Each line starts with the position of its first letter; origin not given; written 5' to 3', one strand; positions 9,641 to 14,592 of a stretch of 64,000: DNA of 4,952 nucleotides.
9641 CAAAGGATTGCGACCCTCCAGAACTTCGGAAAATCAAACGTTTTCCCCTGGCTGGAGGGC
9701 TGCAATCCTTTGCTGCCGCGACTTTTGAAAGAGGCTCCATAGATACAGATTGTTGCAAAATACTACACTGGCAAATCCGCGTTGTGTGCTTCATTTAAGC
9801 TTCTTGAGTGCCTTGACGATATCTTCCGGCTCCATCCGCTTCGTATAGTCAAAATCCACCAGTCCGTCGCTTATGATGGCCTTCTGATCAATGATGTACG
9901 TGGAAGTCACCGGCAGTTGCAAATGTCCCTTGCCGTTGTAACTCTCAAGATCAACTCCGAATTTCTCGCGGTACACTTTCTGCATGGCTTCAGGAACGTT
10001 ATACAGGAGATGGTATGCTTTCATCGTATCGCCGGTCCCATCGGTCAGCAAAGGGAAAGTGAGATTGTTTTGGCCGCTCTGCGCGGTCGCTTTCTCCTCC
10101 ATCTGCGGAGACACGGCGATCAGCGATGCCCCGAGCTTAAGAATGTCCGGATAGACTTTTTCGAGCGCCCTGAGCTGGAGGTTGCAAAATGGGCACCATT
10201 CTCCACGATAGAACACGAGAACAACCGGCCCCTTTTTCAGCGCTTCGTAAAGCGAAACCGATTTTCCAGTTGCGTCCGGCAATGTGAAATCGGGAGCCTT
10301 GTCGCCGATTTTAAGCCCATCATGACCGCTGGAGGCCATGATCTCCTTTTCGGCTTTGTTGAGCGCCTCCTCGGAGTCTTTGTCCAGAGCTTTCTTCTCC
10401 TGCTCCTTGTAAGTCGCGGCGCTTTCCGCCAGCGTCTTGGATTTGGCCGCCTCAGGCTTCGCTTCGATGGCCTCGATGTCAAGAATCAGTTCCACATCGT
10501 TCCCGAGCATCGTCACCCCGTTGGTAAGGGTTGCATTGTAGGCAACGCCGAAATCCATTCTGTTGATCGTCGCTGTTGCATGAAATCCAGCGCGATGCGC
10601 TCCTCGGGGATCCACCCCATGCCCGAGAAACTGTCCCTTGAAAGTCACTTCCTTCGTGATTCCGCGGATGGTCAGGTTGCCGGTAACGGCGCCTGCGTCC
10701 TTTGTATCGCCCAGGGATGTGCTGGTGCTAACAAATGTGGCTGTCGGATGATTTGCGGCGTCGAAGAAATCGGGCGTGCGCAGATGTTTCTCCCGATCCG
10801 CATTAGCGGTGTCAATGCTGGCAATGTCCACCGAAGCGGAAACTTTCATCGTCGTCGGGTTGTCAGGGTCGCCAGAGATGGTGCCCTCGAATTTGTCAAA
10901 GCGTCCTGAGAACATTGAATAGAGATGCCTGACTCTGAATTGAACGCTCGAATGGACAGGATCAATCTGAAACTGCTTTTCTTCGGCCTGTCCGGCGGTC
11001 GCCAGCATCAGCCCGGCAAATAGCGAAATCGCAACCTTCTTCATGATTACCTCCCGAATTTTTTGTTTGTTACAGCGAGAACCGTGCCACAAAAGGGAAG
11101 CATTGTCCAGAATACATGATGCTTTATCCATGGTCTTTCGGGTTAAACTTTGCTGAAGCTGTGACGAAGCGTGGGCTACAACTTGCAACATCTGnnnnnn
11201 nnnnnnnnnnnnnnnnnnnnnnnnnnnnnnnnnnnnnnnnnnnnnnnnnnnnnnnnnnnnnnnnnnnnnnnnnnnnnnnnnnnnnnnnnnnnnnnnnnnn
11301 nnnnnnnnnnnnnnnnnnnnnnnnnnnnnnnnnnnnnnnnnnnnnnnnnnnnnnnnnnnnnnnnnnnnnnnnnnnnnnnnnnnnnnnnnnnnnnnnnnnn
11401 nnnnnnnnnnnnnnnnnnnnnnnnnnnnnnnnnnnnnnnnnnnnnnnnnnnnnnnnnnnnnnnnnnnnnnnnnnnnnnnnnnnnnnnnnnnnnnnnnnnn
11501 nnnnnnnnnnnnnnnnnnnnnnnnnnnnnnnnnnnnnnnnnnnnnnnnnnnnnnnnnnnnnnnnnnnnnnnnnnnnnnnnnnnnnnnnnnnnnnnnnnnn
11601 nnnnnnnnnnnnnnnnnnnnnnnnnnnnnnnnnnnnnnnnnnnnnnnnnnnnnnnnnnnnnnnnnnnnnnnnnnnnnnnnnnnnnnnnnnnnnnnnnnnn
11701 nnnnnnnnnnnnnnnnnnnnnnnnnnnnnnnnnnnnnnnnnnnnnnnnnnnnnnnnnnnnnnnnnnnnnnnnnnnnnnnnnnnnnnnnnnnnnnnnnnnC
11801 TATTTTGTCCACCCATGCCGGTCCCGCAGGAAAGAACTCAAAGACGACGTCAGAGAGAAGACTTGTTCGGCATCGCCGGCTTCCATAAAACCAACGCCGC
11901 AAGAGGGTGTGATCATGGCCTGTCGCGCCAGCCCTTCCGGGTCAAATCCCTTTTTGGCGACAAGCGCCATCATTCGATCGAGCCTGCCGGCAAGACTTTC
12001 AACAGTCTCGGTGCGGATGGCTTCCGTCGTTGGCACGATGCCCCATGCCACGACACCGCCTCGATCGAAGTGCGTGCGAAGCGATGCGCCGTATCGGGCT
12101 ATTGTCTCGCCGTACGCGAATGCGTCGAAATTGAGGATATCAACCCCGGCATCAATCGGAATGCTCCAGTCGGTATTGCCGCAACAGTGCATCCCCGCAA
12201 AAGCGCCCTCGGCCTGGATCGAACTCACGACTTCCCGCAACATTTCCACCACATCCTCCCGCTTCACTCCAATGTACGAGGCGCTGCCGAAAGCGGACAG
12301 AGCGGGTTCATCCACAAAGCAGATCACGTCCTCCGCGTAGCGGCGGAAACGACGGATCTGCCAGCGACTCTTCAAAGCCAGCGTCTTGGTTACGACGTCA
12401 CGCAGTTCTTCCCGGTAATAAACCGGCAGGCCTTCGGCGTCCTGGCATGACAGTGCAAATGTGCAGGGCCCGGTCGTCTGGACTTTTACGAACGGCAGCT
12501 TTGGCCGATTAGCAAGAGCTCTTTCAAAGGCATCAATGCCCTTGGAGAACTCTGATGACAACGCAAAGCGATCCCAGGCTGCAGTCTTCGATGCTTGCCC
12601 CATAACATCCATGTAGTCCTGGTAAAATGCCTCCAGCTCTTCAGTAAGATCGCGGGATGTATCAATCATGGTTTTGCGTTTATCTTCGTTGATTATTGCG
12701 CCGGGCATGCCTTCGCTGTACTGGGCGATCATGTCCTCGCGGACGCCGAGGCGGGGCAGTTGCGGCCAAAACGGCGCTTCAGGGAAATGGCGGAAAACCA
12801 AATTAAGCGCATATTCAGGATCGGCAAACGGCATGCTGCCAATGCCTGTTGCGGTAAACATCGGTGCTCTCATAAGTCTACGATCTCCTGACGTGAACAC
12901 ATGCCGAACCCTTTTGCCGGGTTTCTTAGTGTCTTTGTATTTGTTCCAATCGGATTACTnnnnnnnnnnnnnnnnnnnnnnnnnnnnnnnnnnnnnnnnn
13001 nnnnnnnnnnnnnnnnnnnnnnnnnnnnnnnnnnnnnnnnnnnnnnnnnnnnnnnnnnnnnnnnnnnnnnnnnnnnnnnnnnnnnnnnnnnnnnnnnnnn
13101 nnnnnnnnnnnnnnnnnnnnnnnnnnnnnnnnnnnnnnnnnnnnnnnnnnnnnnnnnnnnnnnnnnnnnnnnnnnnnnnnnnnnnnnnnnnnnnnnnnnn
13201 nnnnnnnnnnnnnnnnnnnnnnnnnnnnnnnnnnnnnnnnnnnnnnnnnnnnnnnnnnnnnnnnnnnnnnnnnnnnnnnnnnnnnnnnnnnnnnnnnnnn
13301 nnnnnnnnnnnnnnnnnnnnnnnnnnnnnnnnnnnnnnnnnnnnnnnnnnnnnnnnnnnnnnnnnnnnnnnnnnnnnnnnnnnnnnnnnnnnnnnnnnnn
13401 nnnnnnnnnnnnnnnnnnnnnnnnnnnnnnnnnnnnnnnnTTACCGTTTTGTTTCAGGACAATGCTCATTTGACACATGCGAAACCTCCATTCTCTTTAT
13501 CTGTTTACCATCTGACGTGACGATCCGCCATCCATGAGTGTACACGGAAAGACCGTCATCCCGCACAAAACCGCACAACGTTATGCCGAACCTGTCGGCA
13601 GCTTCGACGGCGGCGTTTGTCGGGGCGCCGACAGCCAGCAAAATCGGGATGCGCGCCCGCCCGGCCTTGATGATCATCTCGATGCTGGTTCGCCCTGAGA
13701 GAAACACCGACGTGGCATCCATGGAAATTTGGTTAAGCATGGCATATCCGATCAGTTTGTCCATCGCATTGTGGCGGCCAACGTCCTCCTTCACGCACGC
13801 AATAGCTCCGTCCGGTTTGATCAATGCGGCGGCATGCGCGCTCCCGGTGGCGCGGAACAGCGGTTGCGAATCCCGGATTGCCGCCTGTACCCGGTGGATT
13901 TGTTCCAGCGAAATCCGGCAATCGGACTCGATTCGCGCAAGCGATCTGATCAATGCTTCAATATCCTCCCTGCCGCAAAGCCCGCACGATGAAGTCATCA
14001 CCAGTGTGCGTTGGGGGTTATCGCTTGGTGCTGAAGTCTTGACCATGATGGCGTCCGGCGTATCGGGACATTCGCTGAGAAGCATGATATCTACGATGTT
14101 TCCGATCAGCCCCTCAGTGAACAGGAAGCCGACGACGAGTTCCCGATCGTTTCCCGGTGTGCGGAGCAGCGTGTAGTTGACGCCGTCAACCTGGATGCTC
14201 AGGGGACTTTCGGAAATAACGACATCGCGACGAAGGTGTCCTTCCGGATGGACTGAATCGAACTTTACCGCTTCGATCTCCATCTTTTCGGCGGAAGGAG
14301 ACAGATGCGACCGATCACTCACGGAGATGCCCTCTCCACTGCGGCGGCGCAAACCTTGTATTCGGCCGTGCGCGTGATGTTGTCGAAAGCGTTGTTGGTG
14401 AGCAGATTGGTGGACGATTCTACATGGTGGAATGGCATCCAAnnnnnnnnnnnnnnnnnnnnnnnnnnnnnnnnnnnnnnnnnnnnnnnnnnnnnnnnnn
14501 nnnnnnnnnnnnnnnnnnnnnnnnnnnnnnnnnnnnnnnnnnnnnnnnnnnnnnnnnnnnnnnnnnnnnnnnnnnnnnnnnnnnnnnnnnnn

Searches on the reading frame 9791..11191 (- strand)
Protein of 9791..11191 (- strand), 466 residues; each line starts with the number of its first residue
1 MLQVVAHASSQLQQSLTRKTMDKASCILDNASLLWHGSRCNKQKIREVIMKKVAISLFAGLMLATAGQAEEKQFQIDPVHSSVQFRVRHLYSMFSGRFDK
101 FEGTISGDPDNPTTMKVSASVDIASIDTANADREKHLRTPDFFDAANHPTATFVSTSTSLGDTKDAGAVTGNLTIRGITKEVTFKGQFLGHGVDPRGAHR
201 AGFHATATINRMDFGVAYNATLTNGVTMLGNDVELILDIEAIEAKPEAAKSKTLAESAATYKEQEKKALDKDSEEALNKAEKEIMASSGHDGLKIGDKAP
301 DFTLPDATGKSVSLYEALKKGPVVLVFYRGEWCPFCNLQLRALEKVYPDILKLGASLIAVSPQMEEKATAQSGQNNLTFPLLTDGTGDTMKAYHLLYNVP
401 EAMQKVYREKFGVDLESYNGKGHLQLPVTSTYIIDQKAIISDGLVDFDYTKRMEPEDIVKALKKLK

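Call 53: search_protein_families(library=ncbifam, proteins=[window:9791-11191:-], max_evalue=0.001)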
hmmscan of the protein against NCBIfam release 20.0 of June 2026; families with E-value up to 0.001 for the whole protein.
window:9791-11191:- (466 aa): 10 families
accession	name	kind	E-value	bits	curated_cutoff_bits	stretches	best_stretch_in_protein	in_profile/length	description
NF002994.0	PRK03757.1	equivalog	4.5e-47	160.3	232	1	50-242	1-189/191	YceI family protein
NF006960.0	PRK09437.1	equivalog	3.4e-11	43.3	140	1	293-393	4-103/156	thioredoxin-dependent thiol peroxidase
NF002854.0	PRK03147.1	subfamily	5.7e-11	42.6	170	1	290-395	33-137/176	thiol-disulfide oxidoreductase ResA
NF040769.1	SelL_rel_redox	subfamily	2.6e-09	36.9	120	1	298-395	2-100/173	SelL-related redox protein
NF038285.1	deiodinase_rel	hypoth_equivalog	9.3e-08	31.9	250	1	249-346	131-229/347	deiodinase family protein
NF040737.1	peroxi_PrxU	equivalog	1.2e-07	31.6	270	1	268-395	11-147/233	thioredoxin-dependent peroxiredoxin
NF041202.1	StoA_CxxC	exception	4e-07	30.1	210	1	319-396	50-130/163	endospore biogenesis thiol-disulfide oxidoreductase StoA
TIGR02661.1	MauD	equivalog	0.00024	20.7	188.6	1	291-341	44-94/189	methylamine dehydrogenase accessory protein MauD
NF009669.0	PRK13190.1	equivalog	0.00047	19.4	261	0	294-361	4-69/203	putative peroxiredoxin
NF009668.0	PRK13189.1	equivalog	0.00057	19.2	211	0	293-396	10-118/224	peroxiredoxin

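Call 54: search_protein_families(library=pfam, proteins=[window:9791-11191:-], max_evalue=0.001)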
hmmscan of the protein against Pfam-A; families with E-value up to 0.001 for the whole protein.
window:9791-11191:- (466 aa): 3 families
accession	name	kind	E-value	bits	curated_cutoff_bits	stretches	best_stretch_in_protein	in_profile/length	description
PF04264.18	YceI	-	6.2e-48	163.4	23.7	1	74-241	1-150/150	YceI-like domain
PF00578.27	AhpC-TSA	-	1.4e-27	96.5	26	1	295-440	1-121/124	AhpC/TSA family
PF08534.16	Redoxin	-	8.8e-20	71.4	26.6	1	295-401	2-110/148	Redoxin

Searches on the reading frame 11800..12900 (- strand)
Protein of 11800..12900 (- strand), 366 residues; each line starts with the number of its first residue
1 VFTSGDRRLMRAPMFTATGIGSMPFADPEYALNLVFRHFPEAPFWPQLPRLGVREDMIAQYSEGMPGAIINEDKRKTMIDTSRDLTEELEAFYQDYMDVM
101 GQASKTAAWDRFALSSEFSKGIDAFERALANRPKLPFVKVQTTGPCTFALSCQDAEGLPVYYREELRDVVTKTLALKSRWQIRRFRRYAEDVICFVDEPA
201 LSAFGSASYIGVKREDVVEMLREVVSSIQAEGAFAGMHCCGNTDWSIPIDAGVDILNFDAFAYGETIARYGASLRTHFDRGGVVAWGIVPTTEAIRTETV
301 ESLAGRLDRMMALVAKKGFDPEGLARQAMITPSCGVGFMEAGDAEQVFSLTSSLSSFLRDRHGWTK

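Call 53: search_protein_families(library=ncbifam, proteins=[window:11800-12900:-], max_evalue=0.001)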
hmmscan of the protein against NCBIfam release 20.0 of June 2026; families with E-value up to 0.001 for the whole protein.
window:11800-12900:- (366 aa): 1 family
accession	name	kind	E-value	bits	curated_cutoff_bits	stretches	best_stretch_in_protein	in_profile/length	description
NF002119.0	PRK00957.1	equivalog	2.7e-06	26.8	258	1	53-341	58-287/306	methionine synthase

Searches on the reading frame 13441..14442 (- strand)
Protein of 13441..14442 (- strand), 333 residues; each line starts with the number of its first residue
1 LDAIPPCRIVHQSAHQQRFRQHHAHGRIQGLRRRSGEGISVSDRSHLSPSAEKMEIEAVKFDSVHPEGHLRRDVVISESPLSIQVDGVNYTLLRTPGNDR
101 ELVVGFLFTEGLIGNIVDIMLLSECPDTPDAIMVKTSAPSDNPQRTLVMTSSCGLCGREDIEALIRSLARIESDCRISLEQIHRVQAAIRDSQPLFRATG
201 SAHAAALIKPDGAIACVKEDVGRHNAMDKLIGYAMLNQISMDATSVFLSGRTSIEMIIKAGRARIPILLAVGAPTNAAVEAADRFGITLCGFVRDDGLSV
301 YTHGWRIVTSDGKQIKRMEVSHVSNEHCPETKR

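Call 53: search_protein_families(library=ncbifam, proteins=[window:13441-14442:-], max_evalue=0.001)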
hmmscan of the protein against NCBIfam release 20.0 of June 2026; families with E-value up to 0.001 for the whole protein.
window:13441-14442:- (333 aa): 2 families
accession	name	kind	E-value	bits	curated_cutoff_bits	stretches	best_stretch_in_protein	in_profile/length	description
NF001943.0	PRK00724.1-2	equivalog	2.4e-66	223.6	269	1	68-308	19-273/274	formate dehydrogenase accessory sulfurtransferase FdhD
TIGR00129.1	fdhD_narQ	equivalog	3.6e-52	177.1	140.9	1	72-307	2-235/237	formate dehydrogenase accessory sulfurtransferase FdhD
